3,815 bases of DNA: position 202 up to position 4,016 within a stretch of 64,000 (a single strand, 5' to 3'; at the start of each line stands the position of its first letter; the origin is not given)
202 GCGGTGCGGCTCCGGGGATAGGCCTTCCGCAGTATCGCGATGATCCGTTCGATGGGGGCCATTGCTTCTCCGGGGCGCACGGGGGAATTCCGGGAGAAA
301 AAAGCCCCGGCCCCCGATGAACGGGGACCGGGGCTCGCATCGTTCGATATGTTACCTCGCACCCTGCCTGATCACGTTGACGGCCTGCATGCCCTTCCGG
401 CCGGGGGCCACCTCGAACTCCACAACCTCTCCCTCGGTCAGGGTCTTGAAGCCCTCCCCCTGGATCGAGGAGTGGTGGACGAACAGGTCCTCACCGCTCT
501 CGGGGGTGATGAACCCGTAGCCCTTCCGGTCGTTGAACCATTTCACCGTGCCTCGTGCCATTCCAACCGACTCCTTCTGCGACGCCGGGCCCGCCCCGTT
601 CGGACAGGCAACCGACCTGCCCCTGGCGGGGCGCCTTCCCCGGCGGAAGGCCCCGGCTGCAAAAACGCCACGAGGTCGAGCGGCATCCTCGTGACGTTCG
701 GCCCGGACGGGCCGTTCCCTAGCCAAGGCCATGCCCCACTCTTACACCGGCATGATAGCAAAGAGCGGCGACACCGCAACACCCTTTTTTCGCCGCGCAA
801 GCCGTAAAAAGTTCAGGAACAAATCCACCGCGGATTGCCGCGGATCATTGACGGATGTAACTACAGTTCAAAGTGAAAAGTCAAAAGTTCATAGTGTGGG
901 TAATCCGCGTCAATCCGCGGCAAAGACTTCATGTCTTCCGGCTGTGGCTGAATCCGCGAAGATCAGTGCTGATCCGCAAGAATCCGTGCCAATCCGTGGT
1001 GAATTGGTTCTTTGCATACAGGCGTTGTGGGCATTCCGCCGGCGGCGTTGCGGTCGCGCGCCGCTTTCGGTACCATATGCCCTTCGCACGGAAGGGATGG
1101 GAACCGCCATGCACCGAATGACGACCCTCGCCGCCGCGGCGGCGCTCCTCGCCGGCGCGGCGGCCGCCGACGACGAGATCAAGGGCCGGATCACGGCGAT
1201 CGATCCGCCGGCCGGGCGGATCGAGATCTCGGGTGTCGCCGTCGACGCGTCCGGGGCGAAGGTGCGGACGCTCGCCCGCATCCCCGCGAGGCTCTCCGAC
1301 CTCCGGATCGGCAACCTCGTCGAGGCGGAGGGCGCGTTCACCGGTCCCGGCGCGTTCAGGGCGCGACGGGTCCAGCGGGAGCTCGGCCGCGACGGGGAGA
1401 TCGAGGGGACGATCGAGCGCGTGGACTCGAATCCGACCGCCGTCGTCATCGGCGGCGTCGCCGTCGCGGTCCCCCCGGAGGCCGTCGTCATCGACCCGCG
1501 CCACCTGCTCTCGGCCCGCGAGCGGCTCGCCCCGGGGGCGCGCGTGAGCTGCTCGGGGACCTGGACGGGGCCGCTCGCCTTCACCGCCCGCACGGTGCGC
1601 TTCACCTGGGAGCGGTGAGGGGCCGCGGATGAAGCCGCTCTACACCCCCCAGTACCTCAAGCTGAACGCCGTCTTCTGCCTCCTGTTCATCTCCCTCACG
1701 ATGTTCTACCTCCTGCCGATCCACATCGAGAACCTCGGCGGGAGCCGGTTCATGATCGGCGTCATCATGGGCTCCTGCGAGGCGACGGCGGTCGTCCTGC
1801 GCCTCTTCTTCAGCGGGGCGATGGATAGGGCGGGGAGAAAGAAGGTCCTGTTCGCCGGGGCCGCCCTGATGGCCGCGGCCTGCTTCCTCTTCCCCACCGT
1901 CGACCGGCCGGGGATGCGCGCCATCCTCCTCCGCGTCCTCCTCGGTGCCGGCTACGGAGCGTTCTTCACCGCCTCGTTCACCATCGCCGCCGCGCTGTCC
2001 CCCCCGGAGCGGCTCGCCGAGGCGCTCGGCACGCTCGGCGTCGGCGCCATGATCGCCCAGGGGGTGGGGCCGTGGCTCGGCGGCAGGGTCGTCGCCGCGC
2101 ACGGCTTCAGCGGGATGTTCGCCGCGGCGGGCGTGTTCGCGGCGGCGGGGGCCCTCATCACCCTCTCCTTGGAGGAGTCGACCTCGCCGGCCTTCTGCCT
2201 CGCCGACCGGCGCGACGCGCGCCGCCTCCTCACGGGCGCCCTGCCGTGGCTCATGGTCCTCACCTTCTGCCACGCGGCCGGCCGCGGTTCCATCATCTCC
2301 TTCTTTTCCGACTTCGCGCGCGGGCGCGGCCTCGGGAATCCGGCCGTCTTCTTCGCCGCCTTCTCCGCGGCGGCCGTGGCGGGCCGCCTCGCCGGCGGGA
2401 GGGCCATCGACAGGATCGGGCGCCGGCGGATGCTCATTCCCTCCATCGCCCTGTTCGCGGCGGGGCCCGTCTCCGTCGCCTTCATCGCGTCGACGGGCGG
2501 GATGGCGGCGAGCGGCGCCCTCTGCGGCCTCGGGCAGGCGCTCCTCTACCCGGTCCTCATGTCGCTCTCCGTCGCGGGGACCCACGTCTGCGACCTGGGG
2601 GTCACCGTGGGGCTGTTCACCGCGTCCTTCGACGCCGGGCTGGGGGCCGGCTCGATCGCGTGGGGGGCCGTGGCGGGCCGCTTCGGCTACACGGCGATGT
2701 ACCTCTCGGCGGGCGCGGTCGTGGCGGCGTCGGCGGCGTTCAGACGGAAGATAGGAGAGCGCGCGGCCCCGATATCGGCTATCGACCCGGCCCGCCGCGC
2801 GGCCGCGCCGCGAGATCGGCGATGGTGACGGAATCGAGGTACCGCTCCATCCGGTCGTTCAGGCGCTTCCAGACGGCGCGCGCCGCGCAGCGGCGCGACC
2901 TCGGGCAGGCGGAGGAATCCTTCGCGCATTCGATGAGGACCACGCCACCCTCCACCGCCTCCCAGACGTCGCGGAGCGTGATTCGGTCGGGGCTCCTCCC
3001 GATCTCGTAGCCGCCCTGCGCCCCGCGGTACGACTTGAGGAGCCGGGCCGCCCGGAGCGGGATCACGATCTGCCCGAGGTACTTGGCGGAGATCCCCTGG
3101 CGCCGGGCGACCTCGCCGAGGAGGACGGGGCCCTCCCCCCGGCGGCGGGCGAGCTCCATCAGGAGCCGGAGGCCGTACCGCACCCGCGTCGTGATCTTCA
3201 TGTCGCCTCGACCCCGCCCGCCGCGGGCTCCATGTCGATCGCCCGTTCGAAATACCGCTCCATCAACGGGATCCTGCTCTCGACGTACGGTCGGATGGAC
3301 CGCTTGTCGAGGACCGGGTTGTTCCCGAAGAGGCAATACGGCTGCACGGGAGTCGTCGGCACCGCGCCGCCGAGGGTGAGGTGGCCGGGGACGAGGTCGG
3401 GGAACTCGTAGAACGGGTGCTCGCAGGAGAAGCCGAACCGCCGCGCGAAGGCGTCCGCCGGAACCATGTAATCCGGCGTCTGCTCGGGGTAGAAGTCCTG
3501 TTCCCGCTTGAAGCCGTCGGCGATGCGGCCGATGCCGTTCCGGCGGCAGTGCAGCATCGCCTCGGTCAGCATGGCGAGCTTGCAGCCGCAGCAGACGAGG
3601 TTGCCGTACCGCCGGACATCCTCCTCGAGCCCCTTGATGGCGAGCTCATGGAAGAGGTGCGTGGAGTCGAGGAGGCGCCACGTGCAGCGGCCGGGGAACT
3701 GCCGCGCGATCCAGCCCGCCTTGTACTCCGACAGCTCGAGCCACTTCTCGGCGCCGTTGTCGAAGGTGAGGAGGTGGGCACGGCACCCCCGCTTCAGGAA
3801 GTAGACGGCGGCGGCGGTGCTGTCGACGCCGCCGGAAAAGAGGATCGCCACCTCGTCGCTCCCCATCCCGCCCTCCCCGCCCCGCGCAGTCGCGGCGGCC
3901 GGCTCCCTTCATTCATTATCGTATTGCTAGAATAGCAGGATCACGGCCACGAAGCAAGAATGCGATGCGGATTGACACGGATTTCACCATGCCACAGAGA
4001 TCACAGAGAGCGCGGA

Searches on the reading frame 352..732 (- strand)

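Call 47: search_protein_families(library=pfam, proteins=[window:352-732:-], max_evalue=0.001)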
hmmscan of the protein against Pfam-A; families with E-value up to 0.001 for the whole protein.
window:352-732:- (126 aa): 1 family
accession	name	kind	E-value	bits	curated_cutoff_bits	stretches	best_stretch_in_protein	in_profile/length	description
PF00313.28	CSD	-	1.6e-27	95.6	27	1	60-122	2-65/66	'Cold-shock' DNA-binding domain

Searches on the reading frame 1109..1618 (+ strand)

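Call 47: search_protein_families(library=pfam, proteins=[window:1109-1618:+], max_evalue=0.001)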
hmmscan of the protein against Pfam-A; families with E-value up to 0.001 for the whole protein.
window:1109-1618:+ (169 aa): 1 family
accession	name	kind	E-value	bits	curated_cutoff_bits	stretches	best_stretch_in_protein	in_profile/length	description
PF18914.6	DUF5666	-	2.7e-10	40.8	27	1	25-88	1-59/60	Domain of unknown function (DUF5666)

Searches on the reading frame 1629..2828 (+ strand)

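Call 48: search_protein_families(library=pfam, proteins=[window:1629-2828:+], max_evalue=0.001)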
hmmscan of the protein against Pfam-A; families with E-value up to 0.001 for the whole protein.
window:1629-2828:+ (399 aa): 3 families
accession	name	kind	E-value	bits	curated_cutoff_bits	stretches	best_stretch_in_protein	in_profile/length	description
PF07690.21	MFS_1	-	1e-37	130.4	33.4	2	16-234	6-233/347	Major Facilitator Superfamily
PF00083.30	Sugar_tr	-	1.7e-06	27.6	22.3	1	37-194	42-202/452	Sugar (and other) transporter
PF12832.13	MFS_1_like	-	0.00015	21.3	25.2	1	4-155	209-362/373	MFS_1 like family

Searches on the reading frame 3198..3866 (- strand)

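Call 47: search_protein_families(library=pfam, proteins=[window:3198-3866:-], max_evalue=0.001)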
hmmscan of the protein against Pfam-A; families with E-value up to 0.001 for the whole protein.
window:3198-3866:- (222 aa): 2 families
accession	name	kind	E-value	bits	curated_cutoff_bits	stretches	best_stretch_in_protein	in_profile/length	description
PF02568.20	ThiI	-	9.3e-07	29.1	20.5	1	3-39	3-39/197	Thiamine biosynthesis protein (ThiI)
PF06508.19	QueC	-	7.5e-05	22.8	22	1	8-50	4-46/210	Queuosine biosynthesis protein QueC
